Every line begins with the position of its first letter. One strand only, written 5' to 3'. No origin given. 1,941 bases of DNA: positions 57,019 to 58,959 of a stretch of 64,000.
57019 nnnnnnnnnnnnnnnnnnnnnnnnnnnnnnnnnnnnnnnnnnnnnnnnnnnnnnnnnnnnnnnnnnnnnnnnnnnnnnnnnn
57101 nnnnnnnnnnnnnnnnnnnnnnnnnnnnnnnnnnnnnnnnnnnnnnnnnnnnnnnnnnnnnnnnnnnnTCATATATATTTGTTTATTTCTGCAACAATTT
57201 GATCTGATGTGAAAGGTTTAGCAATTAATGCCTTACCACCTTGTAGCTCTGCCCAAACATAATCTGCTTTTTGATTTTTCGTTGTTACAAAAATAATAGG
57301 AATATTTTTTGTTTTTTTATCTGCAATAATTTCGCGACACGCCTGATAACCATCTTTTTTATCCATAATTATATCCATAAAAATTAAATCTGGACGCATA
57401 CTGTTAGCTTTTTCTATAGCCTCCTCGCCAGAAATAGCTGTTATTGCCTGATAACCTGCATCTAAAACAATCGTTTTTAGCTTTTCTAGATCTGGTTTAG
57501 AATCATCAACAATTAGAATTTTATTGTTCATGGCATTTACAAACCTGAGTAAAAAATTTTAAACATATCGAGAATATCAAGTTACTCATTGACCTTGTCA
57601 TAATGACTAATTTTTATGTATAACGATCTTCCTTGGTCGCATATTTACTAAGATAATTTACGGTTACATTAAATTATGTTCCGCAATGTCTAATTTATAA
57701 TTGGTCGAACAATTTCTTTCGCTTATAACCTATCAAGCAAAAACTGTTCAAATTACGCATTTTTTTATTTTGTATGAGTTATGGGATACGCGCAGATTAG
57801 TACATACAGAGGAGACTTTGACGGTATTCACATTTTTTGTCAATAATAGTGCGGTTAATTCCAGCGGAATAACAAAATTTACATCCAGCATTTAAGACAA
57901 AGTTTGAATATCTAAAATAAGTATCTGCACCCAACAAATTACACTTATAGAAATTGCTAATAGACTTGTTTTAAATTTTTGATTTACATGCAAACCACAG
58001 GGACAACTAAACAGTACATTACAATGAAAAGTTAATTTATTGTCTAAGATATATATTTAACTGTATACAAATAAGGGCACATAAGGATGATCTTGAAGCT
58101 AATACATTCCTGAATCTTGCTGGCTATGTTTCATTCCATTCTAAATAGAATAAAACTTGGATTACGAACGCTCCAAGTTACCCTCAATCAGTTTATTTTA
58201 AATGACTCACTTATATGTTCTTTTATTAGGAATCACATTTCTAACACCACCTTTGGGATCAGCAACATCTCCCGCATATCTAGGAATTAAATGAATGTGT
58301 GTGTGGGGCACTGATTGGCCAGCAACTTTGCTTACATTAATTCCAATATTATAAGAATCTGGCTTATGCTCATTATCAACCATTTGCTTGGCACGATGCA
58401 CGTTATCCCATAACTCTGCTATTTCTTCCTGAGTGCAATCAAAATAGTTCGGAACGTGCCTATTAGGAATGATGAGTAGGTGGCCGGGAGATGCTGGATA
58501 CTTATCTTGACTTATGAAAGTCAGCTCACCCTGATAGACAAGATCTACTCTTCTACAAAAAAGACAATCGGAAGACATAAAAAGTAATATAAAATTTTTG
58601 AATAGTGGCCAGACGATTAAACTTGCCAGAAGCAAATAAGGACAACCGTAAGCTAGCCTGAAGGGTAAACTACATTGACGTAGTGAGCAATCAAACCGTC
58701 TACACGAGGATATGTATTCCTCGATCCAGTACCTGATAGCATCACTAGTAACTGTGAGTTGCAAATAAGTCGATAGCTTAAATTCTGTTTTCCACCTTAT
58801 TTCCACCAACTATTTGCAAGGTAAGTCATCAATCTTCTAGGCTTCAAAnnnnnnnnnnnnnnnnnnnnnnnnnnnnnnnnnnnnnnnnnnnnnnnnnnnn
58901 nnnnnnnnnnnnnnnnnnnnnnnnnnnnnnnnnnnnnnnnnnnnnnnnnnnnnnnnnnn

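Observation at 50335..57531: Second type-IV-pilus-class chemosensory operon (CheY-CheW-MCP-ChpA-like CheA/REC hybrid) with no CheR or CheB, directly followed by a Hanks-type Ser/Thr kinase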

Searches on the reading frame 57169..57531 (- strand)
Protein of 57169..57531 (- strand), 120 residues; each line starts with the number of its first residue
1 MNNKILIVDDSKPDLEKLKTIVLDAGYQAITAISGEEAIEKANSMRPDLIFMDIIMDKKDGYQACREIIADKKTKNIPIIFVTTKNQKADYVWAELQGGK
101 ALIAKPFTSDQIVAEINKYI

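Call 4: search_protein_families(library=pfam, proteins=[window:57169-57531:-], max_evalue=0.01)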
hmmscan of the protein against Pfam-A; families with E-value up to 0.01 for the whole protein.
window:57169-57531:- (120 aa): 2 families
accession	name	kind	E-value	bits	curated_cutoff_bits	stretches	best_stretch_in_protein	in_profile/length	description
PF00072.30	Response_reg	-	1.4e-22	80.4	30.2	1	5-116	1-110/111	Response regulator receiver domain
PF23198.2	PDE8A_N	-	0.00069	20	29.6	1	24-88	32-97/147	PDE8A-like, N-terminal domain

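Call 5: search_protein_families(library=ncbifam, proteins=[window:57169-57531:-], max_evalue=0.001)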
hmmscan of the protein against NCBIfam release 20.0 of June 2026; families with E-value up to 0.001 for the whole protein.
window:57169-57531:- (120 aa): 93 families (the best 25 are shown)
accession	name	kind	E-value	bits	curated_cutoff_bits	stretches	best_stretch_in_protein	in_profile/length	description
NF007135.0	PRK09581.1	equivalog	1.6e-22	80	474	1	1-116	1-116/457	PleD family two-component system response regulator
NF040534.1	resp_reg_YycF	equivalog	7.1e-22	77.8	340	1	4-117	2-112/231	response regulator YycF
TIGR02154.1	PhoB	equivalog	2e-20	73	296.2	1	1-117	1-117/226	phosphate regulon transcriptional regulator PhoB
NF053854.1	RespRegPhoBBctds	equivalog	1.2e-19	70.6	270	1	5-117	1-112/225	two-component system response regulator PhoB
NF040689.1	MtrAB_MtrA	equivalog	5.8e-19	68.3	300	1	5-117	1-110/219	MtrAB system response regulator MtrA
NF045717.1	DVU0259_DivK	exception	7.6e-19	68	160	1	1-119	1-115/117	DVU0259 family response regulator domain-containing protein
NF045944.1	ResRegRpaBCyano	equivalog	2.9e-18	66.1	330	1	6-117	1-109/229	response regulator transcription factor RpaB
NF033120.0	vanR_FM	exception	2.6e-17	63.2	460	1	4-118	5-116/231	vancomycin resistance response regulator transcription factor, VanR-F/VanR-M family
NF008318.0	PRK11107.1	equivalog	1.2e-16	60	890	1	4-119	669-784/920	two-component sensor histidine kinase BarA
NF041367.1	CheY_Halo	equivalog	1.1e-15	58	200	1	5-118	1-112/114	chemotaxis protein CheY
NF008199.0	PRK10955.1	equivalog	9.4e-15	55.2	341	1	3-117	2-112/232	envelope stress response regulator transcription factor CpxR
NF007982.1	PRK10710.1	equivalog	1.1e-14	54.6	380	1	3-117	8-119/235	envelope stress response regulator BaeR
NF007546.0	PRK10161.1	equivalog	2.5e-14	53.4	471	1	1-117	1-117/229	phosphate response regulator transcription factor PhoB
NF008296.0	PRK11083.1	equivalog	1.4e-13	50.8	273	1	2-117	3-115/228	two-component system response regulator CreB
NF011695.0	PRK15115.1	equivalog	1.6e-13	50.3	763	1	3-117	7-119/445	two-component system response regulator GlrR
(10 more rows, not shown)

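Call 62: list_cluster_members(proteins=[window:57169-57531:-, window:56588-57172:-, window:54255-56552:-, window:51328-54207:-, window:50335-51231:-, window:47468-48016:-, window:36682-38430:+, window:12549-13583:-])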
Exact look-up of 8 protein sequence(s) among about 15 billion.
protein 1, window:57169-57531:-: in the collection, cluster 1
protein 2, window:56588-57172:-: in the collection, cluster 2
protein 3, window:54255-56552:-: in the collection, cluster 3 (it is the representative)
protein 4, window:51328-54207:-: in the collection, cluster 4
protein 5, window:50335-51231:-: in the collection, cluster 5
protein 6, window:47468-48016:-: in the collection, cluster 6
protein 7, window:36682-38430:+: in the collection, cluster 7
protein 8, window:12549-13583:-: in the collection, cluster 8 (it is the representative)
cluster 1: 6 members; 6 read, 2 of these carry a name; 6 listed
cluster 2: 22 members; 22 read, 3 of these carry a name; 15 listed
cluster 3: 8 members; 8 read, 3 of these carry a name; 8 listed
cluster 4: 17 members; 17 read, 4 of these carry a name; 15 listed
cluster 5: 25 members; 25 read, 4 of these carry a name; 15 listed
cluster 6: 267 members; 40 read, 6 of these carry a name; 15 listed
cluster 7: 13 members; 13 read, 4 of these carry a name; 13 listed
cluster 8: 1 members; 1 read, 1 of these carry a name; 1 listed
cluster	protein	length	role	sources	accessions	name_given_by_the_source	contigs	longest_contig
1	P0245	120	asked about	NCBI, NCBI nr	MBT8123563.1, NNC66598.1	MAG: response regulator [Gammaproteobacteria bacterium] | response regulator [Gammaproteobacteria bacterium]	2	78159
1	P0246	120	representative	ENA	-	-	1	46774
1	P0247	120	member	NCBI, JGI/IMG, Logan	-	twitching motility two-component system response regulator PilH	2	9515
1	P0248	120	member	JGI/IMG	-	-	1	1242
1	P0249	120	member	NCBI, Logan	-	-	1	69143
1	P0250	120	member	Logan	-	-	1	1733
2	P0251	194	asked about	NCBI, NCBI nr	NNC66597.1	MAG: chemotaxis protein CheW [Gammaproteobacteria bacterium] | chemotaxis protein CheW [Gammaproteobacteria bacterium]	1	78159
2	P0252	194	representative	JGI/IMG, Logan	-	-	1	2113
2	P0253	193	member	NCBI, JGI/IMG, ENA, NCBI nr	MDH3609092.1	MAG: chemotaxis protein CheW [Gammaproteobacteria bacterium] | chemotaxis protein CheW [Gammaproteobacteria bacterium]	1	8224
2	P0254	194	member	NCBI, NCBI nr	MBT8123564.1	MAG: chemotaxis protein CheW [Gammaproteobacteria bacterium] | chemotaxis protein CheW [Gammaproteobacteria bacterium]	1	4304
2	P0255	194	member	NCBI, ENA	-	-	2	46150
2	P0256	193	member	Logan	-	-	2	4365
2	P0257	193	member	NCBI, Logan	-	-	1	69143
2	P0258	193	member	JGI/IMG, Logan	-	-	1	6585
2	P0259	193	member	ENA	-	-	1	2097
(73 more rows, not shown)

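Call 88: search_solved_structures(query=window:57169-57531:-, max_evalue=1e-10)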
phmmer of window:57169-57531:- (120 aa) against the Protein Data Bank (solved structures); distinct sequences matched with E-value up to 1e-10: 43.
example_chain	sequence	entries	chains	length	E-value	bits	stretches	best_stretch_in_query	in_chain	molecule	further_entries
3f6p_A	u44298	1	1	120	4.4e-19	71.8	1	1-117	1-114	Transcriptional regulatory protein yycF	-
2zwm_A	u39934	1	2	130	5.9e-19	71.4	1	1-117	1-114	Transcriptional regulatory protein yycF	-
4ja2_A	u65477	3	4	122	1.7e-18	69.9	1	1-117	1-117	Response regulator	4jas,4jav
6er7_A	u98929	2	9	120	3.4e-18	68.9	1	4-119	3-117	120aa long hypothetical chemotaxis protein (CheY)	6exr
1mvo_A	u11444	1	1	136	4.4e-18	68.6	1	1-116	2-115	PhoP response regulator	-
8fk2_A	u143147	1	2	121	3.6e-17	65.6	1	3-118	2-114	Putative response regulator CovR VicR-like protein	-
9g85_A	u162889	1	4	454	6.2e-17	64.9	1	1-115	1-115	Response regulator PleD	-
2wb4_A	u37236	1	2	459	6.5e-17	64.8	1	1-115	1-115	DIGUANYLATE CYCLASE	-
1nxo_A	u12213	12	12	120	8.1e-17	64.5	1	3-117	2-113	DNA-binding response regulator | Response regulator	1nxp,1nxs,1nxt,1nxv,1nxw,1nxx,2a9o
6eb7_A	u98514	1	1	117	9.7e-17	64.3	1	4-117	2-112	DNA-binding response regulator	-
9g86_A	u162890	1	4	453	1.3e-16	63.8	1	4-115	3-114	Response regulator PleD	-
1w25_A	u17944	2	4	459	1.4e-16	63.8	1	4-115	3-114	STALKED-CELL DIFFERENTIATION CONTROLLING PROTEIN | RESPONSE REGULATOR PLED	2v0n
3dge_C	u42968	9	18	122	1.7e-16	63.5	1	1-117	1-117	Response regulator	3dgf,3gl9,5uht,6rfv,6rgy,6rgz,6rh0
6azr_B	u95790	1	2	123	1.7e-16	63.5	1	1-117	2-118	Chemotaxis regulator-transmits chemoreceptor signals to flagelllar motor components CheY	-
3c3m_A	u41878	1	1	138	5.7e-16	61.8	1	5-91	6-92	Response regulator receiver protein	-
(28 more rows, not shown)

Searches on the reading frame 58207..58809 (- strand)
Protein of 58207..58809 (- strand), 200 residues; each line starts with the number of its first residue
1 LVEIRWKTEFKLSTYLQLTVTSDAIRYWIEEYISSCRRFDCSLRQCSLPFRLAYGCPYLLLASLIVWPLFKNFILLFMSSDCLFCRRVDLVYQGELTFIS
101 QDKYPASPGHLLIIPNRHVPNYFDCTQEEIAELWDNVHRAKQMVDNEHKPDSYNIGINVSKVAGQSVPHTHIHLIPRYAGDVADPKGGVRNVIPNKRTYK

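Call 4: search_protein_families(library=pfam, proteins=[window:58207-58809:-], max_evalue=0.01)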
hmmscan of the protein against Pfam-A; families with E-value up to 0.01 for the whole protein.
window:58207-58809:- (200 aa): 3 families
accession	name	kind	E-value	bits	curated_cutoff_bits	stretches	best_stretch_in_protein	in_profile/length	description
PF01230.28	HIT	-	4.1e-22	79.1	21.5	1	89-179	7-97/98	HIT domain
PF11969.13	DcpS_C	-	6e-11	43.3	24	1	89-175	15-100/114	Scavenger mRNA decapping enzyme C-term binding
PF04677.20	CwfJ_C_1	-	0.0007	19.9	21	1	91-176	29-108/122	Protein similar to CwfJ C-terminus 1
